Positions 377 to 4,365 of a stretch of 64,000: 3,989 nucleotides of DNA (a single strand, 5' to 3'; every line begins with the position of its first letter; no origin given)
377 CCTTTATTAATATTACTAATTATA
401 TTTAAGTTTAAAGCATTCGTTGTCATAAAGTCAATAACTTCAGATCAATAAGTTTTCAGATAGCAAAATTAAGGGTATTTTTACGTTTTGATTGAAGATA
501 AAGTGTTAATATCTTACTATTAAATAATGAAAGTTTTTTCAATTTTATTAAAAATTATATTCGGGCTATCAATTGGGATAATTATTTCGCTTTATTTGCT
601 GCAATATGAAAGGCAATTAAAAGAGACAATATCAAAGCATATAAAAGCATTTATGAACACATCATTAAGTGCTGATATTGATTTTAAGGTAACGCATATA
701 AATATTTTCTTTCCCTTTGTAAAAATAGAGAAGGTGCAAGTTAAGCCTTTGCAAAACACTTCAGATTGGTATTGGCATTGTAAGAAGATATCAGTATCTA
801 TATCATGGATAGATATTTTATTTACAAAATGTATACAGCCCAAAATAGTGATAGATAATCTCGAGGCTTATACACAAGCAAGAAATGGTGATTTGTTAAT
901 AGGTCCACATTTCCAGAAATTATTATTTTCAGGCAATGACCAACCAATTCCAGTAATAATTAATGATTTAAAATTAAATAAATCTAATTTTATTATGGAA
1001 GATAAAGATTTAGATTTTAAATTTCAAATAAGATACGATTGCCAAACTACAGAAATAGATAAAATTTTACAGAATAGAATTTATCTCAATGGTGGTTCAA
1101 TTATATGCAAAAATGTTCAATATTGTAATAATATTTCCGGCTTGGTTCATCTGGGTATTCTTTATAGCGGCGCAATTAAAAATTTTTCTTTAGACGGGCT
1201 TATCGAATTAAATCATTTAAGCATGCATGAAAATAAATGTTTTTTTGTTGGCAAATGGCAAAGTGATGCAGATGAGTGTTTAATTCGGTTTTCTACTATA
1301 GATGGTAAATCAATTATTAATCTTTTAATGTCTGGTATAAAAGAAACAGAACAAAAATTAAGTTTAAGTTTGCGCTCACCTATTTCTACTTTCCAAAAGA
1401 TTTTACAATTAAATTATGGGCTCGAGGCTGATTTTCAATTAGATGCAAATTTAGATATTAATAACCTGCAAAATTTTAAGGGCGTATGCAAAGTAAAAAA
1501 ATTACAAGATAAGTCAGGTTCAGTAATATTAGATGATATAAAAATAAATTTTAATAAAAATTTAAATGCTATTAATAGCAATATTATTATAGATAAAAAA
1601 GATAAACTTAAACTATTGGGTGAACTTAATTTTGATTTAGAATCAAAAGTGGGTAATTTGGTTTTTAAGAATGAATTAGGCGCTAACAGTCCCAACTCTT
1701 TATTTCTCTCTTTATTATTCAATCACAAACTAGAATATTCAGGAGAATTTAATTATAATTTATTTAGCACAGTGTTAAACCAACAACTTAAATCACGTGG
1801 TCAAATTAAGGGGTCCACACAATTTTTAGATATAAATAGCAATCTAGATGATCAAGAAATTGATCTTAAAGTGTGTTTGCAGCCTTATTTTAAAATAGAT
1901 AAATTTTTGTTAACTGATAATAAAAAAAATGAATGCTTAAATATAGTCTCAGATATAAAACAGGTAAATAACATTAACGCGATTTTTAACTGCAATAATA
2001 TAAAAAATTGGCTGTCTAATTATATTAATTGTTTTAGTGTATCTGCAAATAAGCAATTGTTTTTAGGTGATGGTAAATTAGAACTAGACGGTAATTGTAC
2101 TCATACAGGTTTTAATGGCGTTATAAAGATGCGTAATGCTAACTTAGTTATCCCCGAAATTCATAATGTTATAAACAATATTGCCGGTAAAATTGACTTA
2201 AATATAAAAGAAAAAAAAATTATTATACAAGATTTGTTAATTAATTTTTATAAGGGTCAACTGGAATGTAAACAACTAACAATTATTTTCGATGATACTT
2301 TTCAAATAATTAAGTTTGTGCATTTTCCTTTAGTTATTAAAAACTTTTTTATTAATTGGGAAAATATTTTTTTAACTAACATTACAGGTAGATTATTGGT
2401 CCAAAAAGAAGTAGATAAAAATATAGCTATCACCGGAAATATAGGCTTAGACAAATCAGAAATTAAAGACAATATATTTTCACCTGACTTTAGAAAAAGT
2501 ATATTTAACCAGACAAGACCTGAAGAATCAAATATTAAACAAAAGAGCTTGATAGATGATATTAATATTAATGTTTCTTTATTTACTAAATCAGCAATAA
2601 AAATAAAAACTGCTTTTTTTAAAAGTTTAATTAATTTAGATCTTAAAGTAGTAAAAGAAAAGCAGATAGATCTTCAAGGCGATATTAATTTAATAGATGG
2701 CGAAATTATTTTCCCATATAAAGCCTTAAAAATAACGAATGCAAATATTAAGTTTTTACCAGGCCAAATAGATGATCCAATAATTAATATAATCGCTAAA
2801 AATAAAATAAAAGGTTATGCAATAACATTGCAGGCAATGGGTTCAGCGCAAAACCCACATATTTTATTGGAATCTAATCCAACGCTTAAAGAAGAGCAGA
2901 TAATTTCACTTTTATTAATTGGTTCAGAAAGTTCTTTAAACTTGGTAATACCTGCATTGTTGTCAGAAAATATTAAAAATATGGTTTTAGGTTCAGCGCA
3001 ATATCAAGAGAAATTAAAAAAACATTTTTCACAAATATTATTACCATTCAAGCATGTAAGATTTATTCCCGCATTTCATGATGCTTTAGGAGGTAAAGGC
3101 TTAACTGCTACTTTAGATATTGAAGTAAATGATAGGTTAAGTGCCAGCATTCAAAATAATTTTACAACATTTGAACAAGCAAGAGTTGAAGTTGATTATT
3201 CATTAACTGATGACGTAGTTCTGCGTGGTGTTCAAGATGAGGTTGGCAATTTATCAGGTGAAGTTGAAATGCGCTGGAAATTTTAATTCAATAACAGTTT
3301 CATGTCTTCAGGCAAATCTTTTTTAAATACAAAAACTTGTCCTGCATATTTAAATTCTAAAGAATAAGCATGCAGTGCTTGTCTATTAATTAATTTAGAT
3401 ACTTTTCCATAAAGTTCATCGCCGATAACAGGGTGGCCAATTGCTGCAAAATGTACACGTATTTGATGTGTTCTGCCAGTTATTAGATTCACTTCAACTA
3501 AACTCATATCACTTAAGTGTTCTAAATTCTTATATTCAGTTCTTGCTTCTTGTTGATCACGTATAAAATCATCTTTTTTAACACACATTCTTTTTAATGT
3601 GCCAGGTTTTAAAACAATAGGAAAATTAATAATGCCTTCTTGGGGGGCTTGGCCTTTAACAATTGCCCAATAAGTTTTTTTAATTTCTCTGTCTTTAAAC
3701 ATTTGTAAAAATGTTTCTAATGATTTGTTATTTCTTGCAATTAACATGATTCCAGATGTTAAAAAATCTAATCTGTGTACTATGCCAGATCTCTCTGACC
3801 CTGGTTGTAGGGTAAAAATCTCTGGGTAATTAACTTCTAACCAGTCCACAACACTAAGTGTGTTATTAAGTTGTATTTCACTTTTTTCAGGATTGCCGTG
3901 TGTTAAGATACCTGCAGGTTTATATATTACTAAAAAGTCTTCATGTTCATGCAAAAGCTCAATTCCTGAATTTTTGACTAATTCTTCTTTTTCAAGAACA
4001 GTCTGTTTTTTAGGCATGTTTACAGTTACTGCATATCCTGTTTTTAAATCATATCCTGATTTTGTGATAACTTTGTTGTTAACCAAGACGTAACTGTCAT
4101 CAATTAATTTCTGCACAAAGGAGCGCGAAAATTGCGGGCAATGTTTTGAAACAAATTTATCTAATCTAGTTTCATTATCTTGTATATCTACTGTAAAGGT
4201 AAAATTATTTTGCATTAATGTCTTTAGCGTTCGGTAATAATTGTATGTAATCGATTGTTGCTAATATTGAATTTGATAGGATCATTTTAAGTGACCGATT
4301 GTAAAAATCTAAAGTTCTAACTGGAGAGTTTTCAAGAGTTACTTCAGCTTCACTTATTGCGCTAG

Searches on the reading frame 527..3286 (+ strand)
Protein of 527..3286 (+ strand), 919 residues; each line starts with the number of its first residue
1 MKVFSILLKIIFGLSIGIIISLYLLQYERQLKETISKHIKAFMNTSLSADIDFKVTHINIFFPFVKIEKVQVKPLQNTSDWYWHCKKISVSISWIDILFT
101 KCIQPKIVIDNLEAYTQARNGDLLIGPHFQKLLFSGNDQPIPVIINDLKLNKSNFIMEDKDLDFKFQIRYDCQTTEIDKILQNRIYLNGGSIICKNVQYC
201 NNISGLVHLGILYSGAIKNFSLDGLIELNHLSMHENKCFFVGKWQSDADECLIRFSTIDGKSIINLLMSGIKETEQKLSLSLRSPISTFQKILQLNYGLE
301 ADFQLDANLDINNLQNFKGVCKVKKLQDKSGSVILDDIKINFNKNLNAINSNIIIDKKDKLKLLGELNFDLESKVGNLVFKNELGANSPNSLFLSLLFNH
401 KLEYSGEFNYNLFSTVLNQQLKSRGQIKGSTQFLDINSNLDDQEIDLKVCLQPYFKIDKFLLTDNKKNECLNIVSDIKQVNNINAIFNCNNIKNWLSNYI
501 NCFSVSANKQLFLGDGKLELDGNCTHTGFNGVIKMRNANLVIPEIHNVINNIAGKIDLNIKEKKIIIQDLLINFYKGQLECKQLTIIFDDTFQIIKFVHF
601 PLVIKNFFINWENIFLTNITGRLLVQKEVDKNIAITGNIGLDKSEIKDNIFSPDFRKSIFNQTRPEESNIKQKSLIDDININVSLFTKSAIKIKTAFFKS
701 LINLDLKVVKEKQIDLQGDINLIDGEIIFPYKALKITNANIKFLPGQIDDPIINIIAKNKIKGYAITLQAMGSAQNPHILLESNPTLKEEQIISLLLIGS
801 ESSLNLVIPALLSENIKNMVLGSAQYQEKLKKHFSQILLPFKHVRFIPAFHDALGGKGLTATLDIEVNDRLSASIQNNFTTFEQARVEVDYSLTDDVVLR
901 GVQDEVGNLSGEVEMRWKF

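Call 15: search_protein_families(library=ncbifam, proteins=[window:527-3286:+], max_evalue=0.00001)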
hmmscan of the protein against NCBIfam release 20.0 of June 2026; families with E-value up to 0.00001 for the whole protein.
window:527-3286:+ (919 aa): 0 families

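Call 34: search_protein_families(library=pfam, proteins=[window:527-3286:+], max_evalue=0.001)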
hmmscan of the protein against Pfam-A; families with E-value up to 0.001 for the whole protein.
window:527-3286:+ (919 aa): 1 family
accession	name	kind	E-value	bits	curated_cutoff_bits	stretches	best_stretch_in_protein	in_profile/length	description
PF04357.19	TamB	-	1.9e-19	70.6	22.4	1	619-906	50-368/381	TamB, inner membrane protein subunit of TAM complex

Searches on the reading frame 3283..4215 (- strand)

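Call 34: search_protein_families(library=pfam, proteins=[window:3283-4215:-], max_evalue=0.001)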
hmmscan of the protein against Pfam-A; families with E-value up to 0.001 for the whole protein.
window:3283-4215:- (310 aa): 2 families
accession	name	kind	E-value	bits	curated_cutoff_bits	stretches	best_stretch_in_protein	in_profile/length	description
PF00849.27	PseudoU_synth_2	-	7.8e-36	124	26.8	1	93-258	1-152/152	RNA pseudouridylate synthase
PF01479.30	S4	-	5.6e-09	36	22.8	1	17-61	2-46/48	S4 domain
